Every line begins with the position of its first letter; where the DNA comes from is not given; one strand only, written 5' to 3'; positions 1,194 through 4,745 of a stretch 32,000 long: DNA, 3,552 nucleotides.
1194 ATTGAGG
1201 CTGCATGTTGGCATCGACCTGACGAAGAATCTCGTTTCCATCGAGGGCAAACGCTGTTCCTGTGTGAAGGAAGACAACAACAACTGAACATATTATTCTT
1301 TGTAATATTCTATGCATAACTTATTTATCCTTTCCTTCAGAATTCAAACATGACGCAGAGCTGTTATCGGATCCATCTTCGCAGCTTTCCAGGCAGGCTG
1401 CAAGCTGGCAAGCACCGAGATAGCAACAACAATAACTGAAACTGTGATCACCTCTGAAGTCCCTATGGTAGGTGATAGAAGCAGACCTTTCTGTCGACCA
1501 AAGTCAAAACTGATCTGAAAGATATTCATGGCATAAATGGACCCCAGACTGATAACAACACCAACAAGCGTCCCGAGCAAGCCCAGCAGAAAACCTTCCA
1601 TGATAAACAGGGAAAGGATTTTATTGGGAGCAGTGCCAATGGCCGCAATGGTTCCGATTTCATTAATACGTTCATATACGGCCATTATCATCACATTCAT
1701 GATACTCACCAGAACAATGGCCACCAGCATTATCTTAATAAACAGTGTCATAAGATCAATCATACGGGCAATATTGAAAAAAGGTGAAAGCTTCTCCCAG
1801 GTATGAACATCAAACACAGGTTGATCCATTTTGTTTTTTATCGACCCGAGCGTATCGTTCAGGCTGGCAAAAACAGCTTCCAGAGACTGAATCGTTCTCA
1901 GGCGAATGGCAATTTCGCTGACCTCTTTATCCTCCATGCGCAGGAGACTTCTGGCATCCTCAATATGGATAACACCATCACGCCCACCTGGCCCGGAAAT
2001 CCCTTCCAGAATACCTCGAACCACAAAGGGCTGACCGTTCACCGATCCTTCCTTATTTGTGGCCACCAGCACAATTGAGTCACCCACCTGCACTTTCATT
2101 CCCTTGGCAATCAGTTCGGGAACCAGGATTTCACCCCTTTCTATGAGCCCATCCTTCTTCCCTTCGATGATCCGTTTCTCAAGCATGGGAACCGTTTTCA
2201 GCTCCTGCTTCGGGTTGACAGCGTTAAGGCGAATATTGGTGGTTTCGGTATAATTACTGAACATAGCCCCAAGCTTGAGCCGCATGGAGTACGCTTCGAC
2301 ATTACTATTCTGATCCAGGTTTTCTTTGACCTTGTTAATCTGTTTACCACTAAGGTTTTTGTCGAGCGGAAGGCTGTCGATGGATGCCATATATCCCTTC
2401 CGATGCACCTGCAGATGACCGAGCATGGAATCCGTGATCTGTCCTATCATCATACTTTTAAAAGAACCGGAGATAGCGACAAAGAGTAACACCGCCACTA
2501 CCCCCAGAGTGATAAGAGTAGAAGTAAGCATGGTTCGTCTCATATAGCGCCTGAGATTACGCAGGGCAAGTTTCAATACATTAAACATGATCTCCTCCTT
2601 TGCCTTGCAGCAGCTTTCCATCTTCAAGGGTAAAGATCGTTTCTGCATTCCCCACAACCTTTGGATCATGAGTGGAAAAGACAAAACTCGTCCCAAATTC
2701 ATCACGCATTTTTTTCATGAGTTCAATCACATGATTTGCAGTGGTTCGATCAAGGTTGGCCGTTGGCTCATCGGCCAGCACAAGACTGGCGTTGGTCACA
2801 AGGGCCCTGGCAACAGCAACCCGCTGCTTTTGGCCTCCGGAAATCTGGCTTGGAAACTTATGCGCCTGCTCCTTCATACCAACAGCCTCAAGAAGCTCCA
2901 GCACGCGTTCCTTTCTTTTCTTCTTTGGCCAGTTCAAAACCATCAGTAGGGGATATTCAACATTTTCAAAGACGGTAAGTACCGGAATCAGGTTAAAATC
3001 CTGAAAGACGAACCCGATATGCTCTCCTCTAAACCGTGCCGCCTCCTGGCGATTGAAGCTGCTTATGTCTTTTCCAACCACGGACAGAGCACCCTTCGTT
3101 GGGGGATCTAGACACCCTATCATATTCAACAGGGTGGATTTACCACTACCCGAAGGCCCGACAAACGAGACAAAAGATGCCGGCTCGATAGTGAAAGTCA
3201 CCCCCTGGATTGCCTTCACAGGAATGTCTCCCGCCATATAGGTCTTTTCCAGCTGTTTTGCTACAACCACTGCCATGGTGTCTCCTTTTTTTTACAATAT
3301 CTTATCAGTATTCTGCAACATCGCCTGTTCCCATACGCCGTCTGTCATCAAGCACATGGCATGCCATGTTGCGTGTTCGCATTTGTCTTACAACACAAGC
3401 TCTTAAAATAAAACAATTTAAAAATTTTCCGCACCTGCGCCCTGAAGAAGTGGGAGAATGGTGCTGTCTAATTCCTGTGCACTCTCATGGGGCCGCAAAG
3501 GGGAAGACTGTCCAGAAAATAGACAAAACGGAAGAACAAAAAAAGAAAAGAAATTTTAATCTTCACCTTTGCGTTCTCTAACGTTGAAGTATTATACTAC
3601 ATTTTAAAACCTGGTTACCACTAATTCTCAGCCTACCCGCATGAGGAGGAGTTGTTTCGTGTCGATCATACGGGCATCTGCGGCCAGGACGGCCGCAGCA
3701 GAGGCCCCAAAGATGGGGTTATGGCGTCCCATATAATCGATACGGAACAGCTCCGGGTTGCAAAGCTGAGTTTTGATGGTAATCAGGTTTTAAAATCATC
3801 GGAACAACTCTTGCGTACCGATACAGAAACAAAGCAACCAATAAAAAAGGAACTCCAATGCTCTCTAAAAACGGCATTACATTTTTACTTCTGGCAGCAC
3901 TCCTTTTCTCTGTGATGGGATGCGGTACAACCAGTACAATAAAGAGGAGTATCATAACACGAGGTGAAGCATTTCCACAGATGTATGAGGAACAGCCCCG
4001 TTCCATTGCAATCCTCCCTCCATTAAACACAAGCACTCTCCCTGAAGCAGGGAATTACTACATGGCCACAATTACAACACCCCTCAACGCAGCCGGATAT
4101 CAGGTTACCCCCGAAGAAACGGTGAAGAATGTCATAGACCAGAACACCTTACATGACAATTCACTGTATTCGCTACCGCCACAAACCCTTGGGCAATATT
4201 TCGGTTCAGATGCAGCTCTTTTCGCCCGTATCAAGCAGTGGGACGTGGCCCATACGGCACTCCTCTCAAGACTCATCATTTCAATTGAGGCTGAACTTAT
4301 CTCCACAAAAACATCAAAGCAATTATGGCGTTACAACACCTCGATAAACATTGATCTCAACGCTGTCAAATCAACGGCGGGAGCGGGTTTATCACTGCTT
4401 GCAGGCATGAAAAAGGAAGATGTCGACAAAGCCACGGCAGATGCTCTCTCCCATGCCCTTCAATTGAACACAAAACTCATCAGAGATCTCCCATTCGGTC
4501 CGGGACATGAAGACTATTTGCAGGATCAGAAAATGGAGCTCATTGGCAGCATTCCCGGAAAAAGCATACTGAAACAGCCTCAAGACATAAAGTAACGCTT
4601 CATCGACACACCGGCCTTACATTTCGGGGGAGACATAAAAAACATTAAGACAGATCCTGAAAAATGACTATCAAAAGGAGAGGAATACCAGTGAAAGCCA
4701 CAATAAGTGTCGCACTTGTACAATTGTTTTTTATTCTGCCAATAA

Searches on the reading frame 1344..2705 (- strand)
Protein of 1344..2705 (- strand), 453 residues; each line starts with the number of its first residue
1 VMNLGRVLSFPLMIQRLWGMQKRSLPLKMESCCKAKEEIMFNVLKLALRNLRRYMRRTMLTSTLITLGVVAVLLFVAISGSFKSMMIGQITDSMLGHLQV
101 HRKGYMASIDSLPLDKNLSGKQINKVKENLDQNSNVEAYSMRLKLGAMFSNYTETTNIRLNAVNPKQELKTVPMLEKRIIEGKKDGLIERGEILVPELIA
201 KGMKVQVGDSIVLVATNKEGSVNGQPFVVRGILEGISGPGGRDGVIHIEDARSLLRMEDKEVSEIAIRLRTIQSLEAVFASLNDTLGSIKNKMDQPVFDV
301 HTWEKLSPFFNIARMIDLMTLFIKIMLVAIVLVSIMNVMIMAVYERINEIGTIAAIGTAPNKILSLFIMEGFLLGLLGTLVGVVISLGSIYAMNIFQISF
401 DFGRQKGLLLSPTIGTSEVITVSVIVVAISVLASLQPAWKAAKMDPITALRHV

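Call 16: search_protein_families(library=pfam, proteins=[window:1344-2705:-], max_evalue=0.001)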
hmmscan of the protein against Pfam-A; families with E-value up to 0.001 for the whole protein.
window:1344-2705:- (453 aa): 2 families
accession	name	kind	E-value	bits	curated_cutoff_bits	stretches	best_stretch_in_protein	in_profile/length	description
PF12704.14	MacB_PCD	-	5.9e-14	53.3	27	1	58-283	1-205/207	MacB-like periplasmic core domain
PF02687.27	FtsX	-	2.6e-13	50.5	25.5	1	324-446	4-120/120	FtsX-like permease C-terminal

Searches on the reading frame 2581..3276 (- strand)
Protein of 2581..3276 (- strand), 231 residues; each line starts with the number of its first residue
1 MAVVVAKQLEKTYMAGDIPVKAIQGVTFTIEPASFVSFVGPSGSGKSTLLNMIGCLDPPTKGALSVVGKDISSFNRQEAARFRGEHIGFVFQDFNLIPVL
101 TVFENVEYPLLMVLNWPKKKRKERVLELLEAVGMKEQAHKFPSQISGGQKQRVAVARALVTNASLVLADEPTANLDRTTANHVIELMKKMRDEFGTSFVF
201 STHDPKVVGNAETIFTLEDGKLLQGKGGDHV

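Call 16: search_protein_families(library=pfam, proteins=[window:2581-3276:-], max_evalue=0.001)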
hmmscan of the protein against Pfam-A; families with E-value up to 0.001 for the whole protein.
window:2581-3276:- (231 aa): 4 families
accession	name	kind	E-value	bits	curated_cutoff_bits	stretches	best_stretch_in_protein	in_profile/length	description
PF00005.33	ABC_tran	-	1.5e-34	120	25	1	24-173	2-137/137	ABC transporter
PF02463.25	SMC_N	-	1.7e-08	34.6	40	1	119-216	117-210/220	RecF/RecN/SMC N terminal domain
PF13304.12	AAA_21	-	2.2e-07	31.7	27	0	144-208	237-303/304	AAA domain, putative AbiEii toxin, Type IV TA system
PF13555.12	AAA_29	-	8e-05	22.8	27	1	24-52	13-42/61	P-loop containing region of AAA domain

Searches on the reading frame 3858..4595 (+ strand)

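Call 16: search_protein_families(library=pfam, proteins=[window:3858-4595:+], max_evalue=0.001)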
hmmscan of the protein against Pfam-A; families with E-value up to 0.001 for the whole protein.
window:3858-4595:+ (245 aa): 1 family
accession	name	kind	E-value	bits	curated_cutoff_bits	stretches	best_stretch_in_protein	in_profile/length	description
PF05643.16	GNA1162-like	-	7.4e-22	78.2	25.9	1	42-173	6-138/185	Putative lipoprotein GNA1162-like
